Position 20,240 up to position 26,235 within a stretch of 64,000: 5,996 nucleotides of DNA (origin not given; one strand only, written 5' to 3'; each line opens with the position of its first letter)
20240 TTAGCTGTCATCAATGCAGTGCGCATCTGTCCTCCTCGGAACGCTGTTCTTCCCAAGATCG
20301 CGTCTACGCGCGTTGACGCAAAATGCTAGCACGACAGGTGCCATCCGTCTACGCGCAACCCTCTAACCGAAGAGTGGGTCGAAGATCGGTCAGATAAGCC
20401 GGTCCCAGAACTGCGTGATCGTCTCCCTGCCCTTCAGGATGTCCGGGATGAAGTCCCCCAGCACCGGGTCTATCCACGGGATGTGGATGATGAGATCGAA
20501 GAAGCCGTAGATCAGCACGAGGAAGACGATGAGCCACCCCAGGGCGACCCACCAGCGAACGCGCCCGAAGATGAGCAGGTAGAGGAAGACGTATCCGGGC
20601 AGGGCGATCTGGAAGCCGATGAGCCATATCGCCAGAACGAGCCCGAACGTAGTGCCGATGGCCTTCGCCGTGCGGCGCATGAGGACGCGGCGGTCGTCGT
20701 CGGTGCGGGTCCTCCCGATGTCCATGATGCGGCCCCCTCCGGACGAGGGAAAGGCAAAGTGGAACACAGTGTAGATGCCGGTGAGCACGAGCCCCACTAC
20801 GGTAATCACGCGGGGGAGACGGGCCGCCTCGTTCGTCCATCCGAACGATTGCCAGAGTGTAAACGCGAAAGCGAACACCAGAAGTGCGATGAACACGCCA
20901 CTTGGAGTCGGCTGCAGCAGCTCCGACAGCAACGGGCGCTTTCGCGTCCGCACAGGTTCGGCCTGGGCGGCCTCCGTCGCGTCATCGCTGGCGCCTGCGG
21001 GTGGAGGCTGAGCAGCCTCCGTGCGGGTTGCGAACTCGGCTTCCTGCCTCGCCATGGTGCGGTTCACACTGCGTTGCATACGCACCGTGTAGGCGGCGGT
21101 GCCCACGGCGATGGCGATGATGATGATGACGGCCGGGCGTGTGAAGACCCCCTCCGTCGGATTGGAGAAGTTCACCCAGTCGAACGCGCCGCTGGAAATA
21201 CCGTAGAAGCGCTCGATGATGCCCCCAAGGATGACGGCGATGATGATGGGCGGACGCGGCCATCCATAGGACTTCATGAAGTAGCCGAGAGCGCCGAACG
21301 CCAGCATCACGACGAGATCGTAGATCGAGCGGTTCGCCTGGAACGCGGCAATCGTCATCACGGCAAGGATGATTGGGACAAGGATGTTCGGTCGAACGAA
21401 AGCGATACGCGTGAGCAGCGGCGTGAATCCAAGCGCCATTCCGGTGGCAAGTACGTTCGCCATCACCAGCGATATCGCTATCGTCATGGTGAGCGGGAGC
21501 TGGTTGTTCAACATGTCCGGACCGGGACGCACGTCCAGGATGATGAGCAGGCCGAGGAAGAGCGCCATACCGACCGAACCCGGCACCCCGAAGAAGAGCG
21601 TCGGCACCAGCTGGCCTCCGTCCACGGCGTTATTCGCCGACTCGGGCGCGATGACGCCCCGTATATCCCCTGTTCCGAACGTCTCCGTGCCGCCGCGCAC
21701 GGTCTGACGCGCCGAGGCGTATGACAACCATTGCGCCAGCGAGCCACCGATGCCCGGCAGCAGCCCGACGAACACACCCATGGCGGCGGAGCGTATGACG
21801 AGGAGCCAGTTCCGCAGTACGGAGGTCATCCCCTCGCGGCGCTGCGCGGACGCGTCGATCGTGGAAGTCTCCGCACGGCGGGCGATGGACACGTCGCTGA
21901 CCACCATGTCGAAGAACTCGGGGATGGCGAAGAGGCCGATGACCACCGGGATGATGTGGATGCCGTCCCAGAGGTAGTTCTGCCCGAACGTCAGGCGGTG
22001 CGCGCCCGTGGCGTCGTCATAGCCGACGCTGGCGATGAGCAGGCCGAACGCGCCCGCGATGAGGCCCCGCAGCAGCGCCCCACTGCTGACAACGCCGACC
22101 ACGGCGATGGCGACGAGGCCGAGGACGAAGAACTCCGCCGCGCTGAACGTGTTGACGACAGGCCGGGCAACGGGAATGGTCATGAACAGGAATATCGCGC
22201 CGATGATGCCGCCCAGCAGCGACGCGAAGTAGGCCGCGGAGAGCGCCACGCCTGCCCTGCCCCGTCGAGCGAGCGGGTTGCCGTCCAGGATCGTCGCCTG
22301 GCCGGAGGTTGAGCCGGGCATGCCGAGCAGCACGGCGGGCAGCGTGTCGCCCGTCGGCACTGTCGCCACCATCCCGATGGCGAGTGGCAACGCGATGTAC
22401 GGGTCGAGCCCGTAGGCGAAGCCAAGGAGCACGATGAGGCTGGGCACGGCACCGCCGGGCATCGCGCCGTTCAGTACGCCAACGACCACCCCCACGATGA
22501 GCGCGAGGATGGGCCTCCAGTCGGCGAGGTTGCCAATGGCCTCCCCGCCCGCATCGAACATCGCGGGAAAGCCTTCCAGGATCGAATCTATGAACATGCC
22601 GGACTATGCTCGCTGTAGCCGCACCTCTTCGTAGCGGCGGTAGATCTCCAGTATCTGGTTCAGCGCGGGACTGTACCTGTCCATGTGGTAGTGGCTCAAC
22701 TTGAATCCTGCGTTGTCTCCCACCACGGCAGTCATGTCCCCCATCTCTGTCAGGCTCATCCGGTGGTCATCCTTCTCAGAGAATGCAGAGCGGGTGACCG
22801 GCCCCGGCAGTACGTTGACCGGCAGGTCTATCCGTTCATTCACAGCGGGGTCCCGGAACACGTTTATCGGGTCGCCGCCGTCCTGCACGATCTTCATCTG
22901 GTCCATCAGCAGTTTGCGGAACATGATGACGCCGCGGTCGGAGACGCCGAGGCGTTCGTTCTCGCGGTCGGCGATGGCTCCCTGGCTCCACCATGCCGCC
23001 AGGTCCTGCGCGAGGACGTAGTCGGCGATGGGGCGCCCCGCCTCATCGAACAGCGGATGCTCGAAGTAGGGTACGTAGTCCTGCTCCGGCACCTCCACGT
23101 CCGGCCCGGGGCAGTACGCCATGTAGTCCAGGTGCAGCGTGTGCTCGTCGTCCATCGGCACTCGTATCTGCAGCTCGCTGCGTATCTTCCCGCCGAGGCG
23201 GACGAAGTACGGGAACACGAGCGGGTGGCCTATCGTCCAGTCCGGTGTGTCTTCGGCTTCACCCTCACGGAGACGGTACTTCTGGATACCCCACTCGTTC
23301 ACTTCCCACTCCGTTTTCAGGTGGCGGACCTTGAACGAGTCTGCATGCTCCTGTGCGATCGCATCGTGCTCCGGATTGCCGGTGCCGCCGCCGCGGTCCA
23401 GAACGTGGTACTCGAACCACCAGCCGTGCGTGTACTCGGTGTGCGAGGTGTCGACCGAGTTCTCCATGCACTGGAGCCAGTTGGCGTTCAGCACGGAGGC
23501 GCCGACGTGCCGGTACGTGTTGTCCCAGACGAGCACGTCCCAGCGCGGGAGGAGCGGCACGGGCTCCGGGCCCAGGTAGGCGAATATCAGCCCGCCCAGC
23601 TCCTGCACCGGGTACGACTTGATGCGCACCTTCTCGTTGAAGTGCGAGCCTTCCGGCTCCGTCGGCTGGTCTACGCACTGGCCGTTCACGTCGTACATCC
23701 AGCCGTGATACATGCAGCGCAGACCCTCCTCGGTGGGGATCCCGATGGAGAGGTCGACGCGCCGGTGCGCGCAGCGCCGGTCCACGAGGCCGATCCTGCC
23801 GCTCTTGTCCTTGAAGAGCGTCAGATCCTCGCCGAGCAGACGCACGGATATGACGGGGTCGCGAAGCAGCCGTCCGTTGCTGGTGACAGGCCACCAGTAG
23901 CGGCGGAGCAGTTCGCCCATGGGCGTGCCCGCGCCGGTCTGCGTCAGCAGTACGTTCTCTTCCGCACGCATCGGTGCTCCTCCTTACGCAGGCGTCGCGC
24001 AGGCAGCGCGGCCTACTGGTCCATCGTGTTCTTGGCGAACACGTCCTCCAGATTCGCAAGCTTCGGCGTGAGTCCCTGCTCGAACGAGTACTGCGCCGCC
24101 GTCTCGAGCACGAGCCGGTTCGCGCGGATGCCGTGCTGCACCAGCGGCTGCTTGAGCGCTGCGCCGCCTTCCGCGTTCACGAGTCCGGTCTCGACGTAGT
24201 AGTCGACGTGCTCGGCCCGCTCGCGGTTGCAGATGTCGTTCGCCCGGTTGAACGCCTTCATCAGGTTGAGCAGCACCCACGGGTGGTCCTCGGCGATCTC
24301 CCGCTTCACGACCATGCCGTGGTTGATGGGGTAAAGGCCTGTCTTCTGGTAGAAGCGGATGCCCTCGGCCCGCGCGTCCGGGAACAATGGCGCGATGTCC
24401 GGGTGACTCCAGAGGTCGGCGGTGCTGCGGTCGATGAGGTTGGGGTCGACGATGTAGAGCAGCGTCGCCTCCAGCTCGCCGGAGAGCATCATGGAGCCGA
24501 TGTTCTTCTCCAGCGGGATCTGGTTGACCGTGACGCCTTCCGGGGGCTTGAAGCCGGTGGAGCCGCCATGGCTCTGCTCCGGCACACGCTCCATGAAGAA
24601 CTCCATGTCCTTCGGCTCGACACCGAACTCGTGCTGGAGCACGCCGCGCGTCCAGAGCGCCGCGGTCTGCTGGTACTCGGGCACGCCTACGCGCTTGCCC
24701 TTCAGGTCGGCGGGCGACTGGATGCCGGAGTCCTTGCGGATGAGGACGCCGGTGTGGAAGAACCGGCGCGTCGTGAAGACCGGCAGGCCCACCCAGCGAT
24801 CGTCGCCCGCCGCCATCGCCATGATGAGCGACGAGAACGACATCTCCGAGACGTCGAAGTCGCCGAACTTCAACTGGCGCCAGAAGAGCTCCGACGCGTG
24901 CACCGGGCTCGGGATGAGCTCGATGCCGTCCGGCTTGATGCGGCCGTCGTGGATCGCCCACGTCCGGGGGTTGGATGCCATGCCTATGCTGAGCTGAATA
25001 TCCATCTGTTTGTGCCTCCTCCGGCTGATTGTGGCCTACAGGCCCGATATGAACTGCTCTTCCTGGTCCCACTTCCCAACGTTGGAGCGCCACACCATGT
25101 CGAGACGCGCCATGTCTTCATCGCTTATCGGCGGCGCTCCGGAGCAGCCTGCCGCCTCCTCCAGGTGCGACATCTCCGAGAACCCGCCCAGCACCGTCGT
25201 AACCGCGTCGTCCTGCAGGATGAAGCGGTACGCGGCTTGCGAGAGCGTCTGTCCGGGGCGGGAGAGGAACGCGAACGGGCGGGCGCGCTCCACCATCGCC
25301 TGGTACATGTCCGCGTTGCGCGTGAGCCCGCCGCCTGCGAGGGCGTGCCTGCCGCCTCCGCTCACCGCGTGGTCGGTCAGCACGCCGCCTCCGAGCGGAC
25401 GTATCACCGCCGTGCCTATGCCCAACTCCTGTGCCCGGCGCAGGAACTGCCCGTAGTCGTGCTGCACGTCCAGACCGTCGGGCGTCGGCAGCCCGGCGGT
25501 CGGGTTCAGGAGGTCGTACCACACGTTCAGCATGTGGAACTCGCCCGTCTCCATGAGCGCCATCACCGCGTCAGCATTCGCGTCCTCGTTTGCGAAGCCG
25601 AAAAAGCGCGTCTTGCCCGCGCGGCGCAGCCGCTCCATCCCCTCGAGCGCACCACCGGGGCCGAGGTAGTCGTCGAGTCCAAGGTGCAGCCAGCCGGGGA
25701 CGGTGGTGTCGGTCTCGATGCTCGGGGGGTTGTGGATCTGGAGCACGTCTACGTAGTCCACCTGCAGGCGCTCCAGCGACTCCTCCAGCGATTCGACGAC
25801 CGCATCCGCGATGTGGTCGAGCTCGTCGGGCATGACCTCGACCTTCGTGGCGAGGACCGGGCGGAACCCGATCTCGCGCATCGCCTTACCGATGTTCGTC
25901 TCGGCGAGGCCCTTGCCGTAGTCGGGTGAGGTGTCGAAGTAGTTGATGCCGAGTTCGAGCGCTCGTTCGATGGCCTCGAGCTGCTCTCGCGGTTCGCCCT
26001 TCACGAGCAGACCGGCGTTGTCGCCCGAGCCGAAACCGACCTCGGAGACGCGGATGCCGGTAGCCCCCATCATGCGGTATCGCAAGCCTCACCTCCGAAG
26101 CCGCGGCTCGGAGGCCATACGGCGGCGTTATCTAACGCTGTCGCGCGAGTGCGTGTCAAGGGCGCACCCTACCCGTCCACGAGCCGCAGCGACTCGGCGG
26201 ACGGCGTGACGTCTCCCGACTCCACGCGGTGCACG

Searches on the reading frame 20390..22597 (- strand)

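Call 21: search_protein_families(library=pfam, proteins=[window:20390-22597:-], max_evalue=0.00001)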
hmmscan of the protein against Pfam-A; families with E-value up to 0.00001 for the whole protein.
window:20390-22597:- (735 aa): 1 family
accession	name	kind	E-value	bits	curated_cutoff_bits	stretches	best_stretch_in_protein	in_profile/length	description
PF01970.21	TctA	-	2.7e-112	375.9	28.9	1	30-453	1-423/423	Tripartite tricarboxylate transporter TctA family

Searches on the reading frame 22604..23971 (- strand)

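Call 21: search_protein_families(library=pfam, proteins=[window:22604-23971:-], max_evalue=0.00001)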
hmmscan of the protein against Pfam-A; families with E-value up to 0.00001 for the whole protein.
window:22604-23971:- (455 aa): 2 families
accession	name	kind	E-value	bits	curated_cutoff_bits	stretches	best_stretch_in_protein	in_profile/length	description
PF00355.32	Rieske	-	1.5e-15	57.3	20.3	1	26-120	2-87/88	Rieske [2Fe-2S] domain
PF19301.5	LigXa_C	-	5.4e-12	45.9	27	1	321-371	208-258/304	LigXa C-terminal domain like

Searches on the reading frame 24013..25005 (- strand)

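Call 21: search_protein_families(library=pfam, proteins=[window:24013-25005:-], max_evalue=0.00001)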
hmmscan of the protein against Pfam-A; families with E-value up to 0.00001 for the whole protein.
window:24013-25005:- (330 aa): 2 families
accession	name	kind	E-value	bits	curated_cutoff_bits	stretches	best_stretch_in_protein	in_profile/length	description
PF09084.16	NMT1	-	1.3e-06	29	20.5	1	84-136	74-124/216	NMT1/THI5 like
PF12974.12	Phosphonate-bd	-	1.6e-06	28.1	27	1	45-146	46-145/242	ABC transporter, phosphonate, periplasmic substrate-binding protein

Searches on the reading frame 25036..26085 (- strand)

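Call 21: search_protein_families(library=pfam, proteins=[window:25036-26085:-], max_evalue=0.00001)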
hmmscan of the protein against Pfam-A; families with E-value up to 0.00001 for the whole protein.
window:25036-26085:- (349 aa): 1 family
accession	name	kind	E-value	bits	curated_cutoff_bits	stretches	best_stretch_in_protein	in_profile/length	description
PF00248.27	Aldo_ket_red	-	1.8e-38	132.7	24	1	17-332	3-290/291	Aldo/keto reductase family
